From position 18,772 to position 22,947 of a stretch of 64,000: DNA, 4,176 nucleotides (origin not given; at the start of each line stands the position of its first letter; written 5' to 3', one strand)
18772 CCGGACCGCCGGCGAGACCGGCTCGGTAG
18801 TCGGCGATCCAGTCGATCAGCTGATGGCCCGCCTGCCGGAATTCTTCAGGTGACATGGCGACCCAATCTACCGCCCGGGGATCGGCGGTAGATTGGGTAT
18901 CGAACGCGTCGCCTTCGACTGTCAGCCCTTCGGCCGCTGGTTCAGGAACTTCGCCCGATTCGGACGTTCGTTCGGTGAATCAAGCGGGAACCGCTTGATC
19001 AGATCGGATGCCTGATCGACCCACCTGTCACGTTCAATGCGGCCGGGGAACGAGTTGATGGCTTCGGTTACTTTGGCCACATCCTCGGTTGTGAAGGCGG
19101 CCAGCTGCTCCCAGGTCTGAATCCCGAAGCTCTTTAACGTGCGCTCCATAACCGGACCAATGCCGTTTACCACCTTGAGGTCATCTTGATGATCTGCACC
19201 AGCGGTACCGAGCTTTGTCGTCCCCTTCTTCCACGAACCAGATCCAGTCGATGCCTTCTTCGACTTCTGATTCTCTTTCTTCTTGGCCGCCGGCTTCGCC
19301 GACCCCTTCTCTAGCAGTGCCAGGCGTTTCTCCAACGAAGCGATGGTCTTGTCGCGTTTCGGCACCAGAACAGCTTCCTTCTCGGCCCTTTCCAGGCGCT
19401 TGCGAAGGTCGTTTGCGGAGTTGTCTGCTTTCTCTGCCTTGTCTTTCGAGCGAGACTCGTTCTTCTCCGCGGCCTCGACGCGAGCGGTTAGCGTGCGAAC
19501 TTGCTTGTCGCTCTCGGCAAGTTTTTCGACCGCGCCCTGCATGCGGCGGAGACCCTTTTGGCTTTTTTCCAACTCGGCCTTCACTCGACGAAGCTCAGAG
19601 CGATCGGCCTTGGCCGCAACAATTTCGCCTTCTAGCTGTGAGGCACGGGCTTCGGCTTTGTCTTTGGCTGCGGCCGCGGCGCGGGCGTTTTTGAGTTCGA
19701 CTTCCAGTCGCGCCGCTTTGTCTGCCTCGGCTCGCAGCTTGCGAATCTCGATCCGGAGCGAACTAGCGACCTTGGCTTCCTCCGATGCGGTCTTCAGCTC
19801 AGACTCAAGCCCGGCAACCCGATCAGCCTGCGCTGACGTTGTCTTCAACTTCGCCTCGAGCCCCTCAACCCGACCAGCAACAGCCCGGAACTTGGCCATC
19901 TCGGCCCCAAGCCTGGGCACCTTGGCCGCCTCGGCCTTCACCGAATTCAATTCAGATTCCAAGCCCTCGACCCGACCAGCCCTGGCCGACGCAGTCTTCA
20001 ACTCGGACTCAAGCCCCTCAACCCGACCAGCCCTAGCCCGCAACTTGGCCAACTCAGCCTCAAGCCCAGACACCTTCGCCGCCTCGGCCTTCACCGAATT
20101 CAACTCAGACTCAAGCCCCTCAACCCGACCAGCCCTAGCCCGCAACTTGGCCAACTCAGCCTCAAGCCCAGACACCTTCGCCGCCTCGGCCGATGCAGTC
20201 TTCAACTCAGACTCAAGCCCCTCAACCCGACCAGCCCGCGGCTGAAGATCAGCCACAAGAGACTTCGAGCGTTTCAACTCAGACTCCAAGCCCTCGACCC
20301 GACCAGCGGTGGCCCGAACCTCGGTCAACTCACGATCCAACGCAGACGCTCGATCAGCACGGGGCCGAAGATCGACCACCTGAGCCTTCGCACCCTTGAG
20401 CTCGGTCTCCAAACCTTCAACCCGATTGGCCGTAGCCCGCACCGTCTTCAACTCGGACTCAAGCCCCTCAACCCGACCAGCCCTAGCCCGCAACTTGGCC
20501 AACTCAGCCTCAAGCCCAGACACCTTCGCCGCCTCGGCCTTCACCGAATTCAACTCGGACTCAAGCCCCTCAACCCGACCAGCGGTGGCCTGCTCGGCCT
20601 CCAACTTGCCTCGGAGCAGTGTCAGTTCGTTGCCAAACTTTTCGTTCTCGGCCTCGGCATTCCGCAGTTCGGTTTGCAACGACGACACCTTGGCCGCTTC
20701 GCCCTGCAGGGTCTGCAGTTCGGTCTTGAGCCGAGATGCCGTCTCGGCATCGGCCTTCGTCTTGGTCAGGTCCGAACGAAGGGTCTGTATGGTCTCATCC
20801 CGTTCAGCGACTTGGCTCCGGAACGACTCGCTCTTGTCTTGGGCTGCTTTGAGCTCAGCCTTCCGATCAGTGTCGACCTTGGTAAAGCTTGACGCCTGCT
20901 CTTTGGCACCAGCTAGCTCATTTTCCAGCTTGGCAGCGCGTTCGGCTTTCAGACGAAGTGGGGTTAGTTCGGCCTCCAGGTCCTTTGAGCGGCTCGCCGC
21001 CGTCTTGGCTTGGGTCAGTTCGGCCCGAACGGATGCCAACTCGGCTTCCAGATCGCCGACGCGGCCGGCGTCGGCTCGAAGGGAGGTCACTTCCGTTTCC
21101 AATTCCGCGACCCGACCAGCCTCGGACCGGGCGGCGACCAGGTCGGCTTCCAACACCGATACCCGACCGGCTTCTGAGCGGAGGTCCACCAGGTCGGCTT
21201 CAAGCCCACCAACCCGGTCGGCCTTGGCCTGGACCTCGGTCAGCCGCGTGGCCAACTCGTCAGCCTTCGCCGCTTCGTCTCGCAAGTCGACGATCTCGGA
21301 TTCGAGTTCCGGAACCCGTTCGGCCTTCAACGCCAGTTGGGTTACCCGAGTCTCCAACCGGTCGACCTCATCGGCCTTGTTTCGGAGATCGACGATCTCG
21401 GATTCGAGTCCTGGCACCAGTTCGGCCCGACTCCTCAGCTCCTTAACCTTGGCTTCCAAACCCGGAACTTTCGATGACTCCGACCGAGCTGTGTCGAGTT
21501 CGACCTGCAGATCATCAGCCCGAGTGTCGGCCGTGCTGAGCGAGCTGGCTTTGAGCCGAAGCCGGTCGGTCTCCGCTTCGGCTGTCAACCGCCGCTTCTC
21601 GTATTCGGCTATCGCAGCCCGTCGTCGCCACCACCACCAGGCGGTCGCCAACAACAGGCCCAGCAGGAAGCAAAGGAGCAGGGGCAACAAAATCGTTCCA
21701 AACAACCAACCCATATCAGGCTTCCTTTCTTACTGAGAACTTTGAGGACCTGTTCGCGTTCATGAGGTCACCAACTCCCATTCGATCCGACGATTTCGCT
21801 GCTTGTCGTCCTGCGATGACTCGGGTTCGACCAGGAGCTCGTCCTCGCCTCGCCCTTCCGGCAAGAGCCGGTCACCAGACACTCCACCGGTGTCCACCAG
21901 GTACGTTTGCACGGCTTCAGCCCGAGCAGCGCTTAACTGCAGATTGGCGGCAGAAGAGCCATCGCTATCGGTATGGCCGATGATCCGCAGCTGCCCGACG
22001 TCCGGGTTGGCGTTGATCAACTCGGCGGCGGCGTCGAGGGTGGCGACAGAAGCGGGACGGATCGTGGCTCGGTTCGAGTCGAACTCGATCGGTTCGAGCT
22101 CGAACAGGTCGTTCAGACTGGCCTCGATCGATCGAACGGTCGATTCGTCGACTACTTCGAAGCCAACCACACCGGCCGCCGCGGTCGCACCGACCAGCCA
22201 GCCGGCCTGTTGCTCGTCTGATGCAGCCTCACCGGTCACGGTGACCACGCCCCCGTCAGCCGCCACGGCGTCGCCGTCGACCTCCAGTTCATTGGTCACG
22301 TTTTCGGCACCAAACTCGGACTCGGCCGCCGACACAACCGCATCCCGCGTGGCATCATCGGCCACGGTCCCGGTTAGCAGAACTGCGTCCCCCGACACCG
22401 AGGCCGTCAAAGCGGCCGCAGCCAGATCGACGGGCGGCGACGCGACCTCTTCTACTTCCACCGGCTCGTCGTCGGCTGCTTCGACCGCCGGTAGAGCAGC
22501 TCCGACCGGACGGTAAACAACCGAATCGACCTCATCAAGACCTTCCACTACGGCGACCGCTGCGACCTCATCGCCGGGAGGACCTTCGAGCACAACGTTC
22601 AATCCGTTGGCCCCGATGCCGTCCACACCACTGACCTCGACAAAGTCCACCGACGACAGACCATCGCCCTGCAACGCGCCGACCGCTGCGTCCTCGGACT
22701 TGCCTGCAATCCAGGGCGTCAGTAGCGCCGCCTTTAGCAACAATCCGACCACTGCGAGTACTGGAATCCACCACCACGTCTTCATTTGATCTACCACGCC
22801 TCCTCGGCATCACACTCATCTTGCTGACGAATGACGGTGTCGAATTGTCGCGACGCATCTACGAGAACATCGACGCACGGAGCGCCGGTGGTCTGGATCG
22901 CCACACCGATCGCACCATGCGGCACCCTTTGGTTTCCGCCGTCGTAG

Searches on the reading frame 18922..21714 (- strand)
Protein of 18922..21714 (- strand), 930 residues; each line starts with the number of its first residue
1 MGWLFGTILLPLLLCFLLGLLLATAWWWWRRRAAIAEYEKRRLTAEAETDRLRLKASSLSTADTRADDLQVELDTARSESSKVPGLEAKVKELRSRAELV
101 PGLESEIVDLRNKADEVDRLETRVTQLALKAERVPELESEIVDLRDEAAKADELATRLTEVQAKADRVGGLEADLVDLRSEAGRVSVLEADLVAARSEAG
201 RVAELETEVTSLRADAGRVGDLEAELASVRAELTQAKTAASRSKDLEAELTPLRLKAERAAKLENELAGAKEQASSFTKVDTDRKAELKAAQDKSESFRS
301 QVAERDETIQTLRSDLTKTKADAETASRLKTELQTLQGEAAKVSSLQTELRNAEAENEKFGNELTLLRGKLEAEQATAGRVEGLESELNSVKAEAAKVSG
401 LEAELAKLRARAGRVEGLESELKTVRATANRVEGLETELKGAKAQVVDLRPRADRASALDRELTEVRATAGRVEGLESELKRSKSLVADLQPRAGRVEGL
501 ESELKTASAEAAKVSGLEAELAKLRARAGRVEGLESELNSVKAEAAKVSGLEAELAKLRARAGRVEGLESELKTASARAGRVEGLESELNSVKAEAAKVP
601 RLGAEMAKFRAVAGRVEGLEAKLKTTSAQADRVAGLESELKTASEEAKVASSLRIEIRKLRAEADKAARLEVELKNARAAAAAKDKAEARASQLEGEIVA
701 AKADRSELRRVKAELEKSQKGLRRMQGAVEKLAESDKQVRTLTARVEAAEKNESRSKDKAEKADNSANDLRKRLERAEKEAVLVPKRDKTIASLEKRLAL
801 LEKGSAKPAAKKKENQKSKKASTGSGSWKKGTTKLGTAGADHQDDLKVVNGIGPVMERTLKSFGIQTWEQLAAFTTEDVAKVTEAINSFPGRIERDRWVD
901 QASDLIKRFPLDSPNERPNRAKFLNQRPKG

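Call 43: search_protein_families(library=pfam, proteins=[window:18922-21714:-], max_evalue=0.00001)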
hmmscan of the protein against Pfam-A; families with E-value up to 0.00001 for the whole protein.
window:18922-21714:- (930 aa): 4 families
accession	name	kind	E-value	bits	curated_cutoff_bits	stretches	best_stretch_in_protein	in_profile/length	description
PF24922.1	ACBP4_C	-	2.7e-08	34.4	31.2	0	332-411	14-91/105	Acyl-CoA-binding domain-containing protein 4-6, C-terminal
PF21342.2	SoxA-TsdA_cyt-c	-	8.2e-08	32.6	27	0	395-438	25-68/88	SoxA/TsdA, cytochrome c domain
PF05531.17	NPV_P10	-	8.9e-08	33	29.8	0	201-240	19-58/75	Nucleopolyhedrovirus P10 protein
PF05557.18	MAD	-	9.3e-07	28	30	0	224-479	2-246/661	Mitotic checkpoint protein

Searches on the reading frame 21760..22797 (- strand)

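Call 43: search_protein_families(library=pfam, proteins=[window:21760-22797:-], max_evalue=0.00001)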
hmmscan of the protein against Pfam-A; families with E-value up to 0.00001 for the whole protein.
window:21760-22797:- (345 aa): 2 families
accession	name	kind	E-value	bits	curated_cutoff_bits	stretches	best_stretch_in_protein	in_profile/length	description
PF00691.25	OmpA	-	1.2e-19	70.9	27.2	1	239-336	2-98/98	OmpA family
PF04972.22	BON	-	2.1e-06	28.4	27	1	125-174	19-68/69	BON domain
